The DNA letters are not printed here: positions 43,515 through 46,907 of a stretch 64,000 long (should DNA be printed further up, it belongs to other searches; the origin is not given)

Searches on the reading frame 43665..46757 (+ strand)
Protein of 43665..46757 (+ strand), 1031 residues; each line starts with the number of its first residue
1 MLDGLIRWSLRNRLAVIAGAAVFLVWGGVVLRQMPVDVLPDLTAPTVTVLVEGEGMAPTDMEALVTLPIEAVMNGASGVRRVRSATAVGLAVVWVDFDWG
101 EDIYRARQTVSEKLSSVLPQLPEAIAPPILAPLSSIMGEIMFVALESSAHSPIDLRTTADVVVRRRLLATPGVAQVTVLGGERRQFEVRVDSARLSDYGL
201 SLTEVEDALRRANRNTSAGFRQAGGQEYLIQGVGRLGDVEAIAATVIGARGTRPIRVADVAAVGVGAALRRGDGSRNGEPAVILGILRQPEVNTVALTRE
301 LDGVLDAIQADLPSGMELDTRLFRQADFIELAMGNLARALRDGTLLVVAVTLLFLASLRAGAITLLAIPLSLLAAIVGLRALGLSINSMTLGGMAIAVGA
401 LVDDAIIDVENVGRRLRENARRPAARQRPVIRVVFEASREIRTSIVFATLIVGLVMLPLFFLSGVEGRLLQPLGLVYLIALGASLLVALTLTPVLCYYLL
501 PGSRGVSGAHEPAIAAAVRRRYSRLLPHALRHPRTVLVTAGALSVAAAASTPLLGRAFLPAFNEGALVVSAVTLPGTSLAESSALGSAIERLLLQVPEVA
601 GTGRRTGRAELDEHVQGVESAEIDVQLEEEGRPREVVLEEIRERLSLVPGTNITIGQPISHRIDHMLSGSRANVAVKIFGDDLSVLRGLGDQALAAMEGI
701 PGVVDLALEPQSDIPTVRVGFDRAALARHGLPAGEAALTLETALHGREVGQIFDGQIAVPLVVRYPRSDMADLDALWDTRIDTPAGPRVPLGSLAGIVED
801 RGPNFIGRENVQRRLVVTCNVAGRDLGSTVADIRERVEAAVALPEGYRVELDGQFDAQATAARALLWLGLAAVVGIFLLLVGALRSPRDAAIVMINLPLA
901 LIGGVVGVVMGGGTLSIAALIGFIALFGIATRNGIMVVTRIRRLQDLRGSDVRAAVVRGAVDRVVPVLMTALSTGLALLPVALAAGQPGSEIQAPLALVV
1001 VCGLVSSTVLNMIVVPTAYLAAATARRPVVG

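Call 16: search_protein_families(library=pfam, proteins=[window:43667-46757:+])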
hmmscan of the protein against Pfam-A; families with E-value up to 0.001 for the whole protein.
window:43667-46757:+ (1030 aa): 0 families

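Call 22: find_related_loci(query=window:43665-46757:+, collection=genome_contigs, flank=10000)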
Query window:43665-46757:+ (1031 aa) in genome_contigs; peptide patterns used: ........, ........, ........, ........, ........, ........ (x = any residue, [..] = any of these).
600 stretches matched a pattern (row limit reached: there are more); 585 encode a relative of the query (tblastn E <= 1e-3); the best 80 are kept; 80 distinct loci.
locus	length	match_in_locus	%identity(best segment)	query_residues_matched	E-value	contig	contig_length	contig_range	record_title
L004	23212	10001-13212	94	1-1031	0e+0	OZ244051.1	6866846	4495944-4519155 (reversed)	MAG: Vicinamibacterales bacterium isolate 8ba7f8d7-3fc5-437a-86da-c0f89745c60d genome assembly, chromosome: 1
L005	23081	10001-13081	92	1-1027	0e+0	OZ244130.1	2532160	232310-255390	MAG: Vicinamibacterales bacterium isolate 91d79e5c-02a4-4b4d-8047-b2bdf700176b genome assembly, chromosome: 1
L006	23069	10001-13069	76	1-1022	0e+0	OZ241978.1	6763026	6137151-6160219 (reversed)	MAG: Vicinamibacterales bacterium isolate 51a24197-77cf-4160-b0f1-11ac4e34766b genome assembly, chromosome: 1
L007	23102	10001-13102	70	1-1027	0e+0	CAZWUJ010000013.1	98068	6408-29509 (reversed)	MAG TPA_asm: uncultured Vicinamibacteraceae bacterium isolate SRP109090_co1_49 genome assembly, contig: NODE_207_length_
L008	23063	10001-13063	75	1-1020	0e+0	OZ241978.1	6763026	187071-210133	MAG: Vicinamibacterales bacterium isolate 51a24197-77cf-4160-b0f1-11ac4e34766b genome assembly, chromosome: 1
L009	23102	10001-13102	71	1-1027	0e+0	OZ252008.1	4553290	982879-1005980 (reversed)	MAG: Vicinamibacterales bacterium isolate ab35155b-1746-435f-90be-ea23bd168454 genome assembly, chromosome: 1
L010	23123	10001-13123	71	1-1031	0e+0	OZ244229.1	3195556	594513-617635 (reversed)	MAG: Vicinamibacterales bacterium isolate 98a3bb7b-36bc-46c5-b0ea-6a1611218d7a genome assembly, chromosome: 2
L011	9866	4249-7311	64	1-1020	0e+0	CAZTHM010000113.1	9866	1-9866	MAG TPA_asm: uncultured Acidobacteriota bacterium isolate SRP119689_co1_326 genome assembly, contig: NODE_10614_length_9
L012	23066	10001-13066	63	1-1021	0e+0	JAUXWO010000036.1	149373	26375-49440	MAG: Vicinamibacterales bacterium isolate C15_maxbin.114_sub C15_k141_372869, whole genome shotgun sequence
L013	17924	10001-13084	61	1-1027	0e+0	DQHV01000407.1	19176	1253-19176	MAG TPA_asm: Candidatus Aminicenantes bacterium isolate UBA8522 contig_5774, whole genome shotgun sequence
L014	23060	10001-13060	61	1-1019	0e+0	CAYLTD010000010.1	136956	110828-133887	MAG TPA_asm: uncultured Bifidobacterium sp. isolate binchicken_co276_76 genome assembly, contig: NODE_130_length_136956_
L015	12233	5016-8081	64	1-1021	0e+0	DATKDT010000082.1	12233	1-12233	MAG TPA_asm: Vicinamibacterales bacterium isolate SMAG_U14480 k141_2418083, whole genome shotgun sequence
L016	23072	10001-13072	59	1-1023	0e+0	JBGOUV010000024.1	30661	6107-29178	MAG: Terriglobia bacterium isolate OBJ_0618_7090110_130 k141_5996544_length_30661_cov_18.2010, whole genome shotgun sequ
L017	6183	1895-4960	59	1-1021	0e+0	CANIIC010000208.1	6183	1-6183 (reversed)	MAG: Bryobacterales bacterium isolate RE-9nov16-226 genome assembly, contig: RE-9nov16-C37114, whole genome shotgun sequ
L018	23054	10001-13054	59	1-1017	0e+0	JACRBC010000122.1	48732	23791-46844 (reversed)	MAG: Candidatus Solibacter usitatus isolate NC_groundwater_1610_Pr3_B-0.1um_66_38 SR-2_scaffold_141_3076792, whole genom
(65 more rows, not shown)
